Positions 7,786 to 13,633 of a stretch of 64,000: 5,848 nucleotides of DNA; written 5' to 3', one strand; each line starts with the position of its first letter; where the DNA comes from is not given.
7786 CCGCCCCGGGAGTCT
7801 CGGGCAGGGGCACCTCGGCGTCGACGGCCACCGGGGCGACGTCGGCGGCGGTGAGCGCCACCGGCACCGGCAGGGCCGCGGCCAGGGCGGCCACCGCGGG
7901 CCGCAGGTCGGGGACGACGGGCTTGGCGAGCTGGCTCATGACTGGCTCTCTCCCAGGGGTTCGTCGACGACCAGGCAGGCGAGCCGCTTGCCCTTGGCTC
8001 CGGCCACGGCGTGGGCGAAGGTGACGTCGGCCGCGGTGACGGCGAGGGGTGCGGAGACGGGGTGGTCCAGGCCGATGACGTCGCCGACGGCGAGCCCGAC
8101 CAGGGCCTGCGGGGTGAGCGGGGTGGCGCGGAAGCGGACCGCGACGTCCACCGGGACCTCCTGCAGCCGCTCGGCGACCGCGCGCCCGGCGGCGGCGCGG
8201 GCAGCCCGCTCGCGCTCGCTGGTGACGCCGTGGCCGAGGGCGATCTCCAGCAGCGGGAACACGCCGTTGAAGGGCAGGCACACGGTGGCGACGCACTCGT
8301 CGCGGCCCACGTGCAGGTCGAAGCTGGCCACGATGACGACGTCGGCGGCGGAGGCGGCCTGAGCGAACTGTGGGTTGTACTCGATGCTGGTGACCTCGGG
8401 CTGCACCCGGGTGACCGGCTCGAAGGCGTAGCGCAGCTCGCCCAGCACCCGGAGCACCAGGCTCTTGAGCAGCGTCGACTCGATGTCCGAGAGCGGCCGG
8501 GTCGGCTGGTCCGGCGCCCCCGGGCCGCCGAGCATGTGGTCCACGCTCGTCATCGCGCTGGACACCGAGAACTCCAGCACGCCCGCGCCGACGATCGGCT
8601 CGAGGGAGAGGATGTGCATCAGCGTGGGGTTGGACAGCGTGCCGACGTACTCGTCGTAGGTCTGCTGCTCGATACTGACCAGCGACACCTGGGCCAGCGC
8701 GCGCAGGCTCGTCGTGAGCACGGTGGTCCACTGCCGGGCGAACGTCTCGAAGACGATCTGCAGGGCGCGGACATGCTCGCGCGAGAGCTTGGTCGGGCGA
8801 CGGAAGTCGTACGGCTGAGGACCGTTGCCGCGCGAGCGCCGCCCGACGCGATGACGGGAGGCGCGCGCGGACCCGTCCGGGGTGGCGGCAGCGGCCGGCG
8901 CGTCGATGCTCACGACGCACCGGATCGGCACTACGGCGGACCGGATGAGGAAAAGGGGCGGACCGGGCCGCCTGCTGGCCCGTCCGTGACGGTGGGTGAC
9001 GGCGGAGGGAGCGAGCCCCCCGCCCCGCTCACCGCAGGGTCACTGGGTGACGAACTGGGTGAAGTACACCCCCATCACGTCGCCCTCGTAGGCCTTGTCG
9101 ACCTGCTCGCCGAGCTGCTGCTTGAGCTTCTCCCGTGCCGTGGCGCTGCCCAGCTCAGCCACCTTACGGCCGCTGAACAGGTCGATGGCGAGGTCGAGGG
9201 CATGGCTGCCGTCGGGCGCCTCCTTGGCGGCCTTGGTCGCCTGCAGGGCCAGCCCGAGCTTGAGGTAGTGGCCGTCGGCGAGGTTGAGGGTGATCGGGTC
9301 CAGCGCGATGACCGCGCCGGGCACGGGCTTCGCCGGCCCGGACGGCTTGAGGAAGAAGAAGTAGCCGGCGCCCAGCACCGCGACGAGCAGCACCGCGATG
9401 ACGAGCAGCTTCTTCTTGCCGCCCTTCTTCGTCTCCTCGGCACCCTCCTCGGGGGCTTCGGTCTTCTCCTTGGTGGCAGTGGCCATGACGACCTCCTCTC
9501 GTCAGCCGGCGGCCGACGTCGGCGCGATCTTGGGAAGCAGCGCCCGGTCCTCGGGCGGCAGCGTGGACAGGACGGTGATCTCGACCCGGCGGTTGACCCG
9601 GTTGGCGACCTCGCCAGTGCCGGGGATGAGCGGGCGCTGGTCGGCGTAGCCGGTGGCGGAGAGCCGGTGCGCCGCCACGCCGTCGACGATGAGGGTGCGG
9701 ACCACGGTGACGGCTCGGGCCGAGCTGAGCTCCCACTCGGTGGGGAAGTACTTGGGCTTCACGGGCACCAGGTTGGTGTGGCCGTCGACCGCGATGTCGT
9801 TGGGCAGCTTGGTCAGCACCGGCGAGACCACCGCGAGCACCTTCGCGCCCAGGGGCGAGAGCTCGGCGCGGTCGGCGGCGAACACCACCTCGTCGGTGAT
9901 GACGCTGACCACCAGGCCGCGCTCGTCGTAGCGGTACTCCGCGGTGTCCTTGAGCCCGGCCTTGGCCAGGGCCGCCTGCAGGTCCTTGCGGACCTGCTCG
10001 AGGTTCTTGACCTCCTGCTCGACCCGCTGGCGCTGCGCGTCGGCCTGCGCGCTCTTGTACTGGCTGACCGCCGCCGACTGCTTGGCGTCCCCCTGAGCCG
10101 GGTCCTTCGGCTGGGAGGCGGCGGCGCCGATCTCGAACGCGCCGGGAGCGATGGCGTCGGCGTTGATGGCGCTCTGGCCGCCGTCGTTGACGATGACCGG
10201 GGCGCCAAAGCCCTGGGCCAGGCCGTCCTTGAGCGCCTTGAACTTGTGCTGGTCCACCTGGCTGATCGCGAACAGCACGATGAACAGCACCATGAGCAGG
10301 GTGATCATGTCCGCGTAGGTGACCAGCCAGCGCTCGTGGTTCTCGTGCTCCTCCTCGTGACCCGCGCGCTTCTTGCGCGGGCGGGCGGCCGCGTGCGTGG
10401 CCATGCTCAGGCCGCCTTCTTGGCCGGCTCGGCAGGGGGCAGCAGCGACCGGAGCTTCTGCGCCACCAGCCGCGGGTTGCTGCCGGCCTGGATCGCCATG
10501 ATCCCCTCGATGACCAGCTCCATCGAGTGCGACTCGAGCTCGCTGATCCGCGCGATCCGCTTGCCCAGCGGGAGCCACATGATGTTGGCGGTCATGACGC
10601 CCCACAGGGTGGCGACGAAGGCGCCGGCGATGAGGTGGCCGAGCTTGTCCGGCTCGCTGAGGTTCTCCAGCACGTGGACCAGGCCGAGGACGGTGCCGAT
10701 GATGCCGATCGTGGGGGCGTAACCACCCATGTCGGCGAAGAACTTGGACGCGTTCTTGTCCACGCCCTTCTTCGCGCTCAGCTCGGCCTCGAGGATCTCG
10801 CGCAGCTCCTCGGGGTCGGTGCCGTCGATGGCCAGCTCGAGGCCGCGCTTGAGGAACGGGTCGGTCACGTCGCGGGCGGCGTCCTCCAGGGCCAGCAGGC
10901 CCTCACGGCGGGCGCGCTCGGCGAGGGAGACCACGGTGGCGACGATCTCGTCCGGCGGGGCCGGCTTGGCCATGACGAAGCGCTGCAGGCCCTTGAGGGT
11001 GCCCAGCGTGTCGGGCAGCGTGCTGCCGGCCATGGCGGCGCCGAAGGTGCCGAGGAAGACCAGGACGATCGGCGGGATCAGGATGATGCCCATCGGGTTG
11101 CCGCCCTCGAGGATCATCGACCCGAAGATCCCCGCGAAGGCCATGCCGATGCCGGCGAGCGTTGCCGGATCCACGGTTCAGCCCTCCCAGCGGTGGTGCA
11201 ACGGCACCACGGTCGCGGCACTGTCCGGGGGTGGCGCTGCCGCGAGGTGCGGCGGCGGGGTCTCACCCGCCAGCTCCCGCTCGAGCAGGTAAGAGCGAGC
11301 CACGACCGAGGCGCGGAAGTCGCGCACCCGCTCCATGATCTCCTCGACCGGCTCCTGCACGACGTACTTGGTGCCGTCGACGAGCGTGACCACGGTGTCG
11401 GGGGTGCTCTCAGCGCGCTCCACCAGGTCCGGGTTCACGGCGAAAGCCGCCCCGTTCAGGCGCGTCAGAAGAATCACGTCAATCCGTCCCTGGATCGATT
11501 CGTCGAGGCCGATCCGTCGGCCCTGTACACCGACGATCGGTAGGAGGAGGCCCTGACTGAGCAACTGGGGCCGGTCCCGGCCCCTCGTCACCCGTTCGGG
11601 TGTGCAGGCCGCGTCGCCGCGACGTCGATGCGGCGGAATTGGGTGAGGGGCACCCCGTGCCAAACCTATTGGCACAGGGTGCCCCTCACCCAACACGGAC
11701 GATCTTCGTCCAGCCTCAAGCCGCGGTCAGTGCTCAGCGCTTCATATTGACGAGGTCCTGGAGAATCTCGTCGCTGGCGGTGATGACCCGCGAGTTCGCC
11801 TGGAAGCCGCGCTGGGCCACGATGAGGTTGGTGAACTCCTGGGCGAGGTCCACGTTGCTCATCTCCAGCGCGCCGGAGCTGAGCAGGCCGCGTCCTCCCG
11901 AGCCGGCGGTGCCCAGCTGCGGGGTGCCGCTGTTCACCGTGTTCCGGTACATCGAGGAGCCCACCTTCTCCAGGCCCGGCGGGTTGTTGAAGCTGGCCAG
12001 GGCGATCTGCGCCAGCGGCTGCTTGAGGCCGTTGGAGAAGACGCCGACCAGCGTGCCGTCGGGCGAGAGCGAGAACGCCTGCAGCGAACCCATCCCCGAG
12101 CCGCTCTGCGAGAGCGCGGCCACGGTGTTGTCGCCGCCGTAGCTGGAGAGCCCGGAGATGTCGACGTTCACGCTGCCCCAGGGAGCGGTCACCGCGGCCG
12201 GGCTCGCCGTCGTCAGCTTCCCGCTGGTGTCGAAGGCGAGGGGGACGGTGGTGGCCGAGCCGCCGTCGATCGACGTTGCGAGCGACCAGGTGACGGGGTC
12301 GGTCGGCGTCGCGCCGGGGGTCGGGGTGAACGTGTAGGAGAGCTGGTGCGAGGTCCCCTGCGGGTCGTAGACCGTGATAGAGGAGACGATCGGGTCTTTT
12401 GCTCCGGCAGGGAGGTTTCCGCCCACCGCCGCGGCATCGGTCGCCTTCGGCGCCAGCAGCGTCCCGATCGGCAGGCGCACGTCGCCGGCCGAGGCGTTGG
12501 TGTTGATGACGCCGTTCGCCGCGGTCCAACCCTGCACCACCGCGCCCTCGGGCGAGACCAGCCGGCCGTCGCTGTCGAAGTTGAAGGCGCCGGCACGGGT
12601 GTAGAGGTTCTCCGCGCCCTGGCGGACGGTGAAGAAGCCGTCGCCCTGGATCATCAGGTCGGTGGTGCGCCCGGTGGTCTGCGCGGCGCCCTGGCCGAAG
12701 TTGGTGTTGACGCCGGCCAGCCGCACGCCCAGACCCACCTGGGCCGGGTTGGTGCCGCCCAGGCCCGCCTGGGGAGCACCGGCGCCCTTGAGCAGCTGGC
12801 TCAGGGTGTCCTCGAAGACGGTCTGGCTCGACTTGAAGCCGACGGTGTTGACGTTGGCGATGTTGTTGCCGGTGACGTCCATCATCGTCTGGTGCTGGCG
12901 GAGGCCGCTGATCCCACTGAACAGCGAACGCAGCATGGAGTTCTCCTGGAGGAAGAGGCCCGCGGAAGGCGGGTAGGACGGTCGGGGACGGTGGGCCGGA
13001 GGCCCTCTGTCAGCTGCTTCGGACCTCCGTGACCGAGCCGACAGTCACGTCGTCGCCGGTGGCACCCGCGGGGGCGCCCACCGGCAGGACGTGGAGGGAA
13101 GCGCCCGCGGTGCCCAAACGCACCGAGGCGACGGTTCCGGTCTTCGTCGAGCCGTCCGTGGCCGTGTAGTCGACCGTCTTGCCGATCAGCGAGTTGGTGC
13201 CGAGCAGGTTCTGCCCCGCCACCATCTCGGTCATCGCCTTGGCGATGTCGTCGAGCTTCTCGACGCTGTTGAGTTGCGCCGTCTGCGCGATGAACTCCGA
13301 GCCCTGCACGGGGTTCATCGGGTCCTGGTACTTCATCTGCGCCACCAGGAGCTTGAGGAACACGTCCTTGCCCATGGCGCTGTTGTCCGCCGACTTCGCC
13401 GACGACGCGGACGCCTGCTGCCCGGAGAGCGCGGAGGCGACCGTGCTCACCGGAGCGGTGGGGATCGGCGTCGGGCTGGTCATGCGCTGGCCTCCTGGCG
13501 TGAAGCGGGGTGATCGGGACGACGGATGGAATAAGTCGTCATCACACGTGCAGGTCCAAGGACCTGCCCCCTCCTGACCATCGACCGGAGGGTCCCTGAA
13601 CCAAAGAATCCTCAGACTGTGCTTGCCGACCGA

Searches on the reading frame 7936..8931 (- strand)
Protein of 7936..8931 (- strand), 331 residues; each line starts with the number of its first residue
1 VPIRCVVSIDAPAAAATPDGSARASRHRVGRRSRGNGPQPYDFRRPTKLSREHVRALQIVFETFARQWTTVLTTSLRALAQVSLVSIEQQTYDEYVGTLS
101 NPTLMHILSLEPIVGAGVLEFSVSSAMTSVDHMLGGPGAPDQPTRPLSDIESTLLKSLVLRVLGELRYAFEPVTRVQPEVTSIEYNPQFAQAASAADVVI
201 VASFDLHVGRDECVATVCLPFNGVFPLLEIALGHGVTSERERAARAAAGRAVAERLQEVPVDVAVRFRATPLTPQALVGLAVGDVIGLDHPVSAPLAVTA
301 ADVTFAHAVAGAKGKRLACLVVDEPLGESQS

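Call 49: search_protein_families(library=pfam, proteins=[window:7936-8931:-], max_evalue=0.001)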
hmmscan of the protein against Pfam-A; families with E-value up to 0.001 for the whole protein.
window:7936-8931:- (331 aa): 2 families
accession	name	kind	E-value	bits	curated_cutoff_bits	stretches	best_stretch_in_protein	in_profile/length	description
PF02154.20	FliM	-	1.5e-46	159.2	27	1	41-229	1-190/192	Flagellar motor switch protein FliM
PF01052.25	FliMN_C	-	2.7e-12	46.9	23.8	1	254-322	1-69/73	Type III flagellar switch regulator (C-ring) FliN C-term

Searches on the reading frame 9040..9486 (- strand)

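Call 49: search_protein_families(library=pfam, proteins=[window:9040-9486:-], max_evalue=0.001)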
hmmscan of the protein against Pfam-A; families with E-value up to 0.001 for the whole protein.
window:9040-9486:- (148 aa): 1 family
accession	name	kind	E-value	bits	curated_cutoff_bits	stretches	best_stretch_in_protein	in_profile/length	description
PF03748.19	FliL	-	1.8e-15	57.8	24.6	1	60-148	2-103/103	Flagellar basal body-associated protein FliL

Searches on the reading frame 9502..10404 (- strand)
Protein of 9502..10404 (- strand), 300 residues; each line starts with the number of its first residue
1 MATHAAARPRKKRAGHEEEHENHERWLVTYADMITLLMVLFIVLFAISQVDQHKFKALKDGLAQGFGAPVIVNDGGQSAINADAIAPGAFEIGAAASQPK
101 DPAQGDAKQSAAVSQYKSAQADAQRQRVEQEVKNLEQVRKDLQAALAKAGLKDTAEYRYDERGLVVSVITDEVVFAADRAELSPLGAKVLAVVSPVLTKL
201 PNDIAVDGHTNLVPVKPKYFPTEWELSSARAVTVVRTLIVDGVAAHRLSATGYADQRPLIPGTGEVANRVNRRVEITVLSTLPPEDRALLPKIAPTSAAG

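Call 49: search_protein_families(library=pfam, proteins=[window:9502-10404:-], max_evalue=0.001)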
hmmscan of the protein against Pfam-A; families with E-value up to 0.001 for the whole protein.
window:9502-10404:- (300 aa): 2 families
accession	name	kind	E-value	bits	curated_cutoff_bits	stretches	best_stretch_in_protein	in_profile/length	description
PF13677.11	MotB_plug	-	7.7e-23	80.3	24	1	10-66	2-58/58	Membrane MotB of proton-channel complex MotA/MotB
PF00691.25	OmpA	-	1.1e-11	45.4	27.2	1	175-272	2-98/98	OmpA family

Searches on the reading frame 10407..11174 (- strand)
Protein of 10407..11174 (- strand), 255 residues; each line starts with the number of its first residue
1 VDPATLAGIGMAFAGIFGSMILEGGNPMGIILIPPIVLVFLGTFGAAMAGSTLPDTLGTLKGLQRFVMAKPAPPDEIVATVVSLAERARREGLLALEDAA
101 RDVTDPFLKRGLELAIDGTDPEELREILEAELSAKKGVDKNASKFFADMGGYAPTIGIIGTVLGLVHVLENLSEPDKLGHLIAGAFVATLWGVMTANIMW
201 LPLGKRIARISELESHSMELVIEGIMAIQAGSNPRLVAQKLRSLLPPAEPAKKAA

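Call 49: search_protein_families(library=pfam, proteins=[window:10407-11174:-], max_evalue=0.001)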
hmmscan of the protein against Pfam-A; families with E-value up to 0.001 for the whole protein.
window:10407-11174:- (255 aa): 1 family
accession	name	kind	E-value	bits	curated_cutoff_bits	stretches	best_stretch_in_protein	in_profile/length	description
PF01618.21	MotA_ExbB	-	3.7e-30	104.7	22.9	1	101-219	3-126/127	MotA/TolQ/ExbB proton channel family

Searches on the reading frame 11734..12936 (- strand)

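Call 49: search_protein_families(library=pfam, proteins=[window:11734-12936:-], max_evalue=0.001)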
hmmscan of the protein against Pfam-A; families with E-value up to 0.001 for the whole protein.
window:11734-12936:- (400 aa): 4 families
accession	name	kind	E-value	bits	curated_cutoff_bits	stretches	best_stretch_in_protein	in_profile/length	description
PF06429.18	Flg_bbr_C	-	6.9e-18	64.3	23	1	354-398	2-46/46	Flagellar basal body rod FlgEFG protein C-terminal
PF22692.1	LlgE_F_G_D1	-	7.5e-14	52.1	27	1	95-143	1-44/64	Flagellar hook protein FlgE/F/G D1 domain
PF07559.19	FlgE_D2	-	9.4e-11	42.8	22.7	1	185-279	24-141/142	Flagellar basal body protein FlaE D2 domain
PF00460.25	Flg_bb_rod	-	1.7e-09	37.8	20.7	1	8-35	4-31/31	Flagella basal body rod protein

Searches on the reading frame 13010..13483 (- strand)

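Call 49: search_protein_families(library=pfam, proteins=[window:13010-13483:-], max_evalue=0.001)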
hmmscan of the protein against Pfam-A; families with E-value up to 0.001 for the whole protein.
window:13010-13483:- (157 aa): 1 family
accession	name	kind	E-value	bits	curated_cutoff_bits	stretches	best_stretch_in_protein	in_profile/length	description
PF03963.19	FlgD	-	1.4e-21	76.9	27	1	16-85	5-74/75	Flagellar hook capping protein - N-terminal region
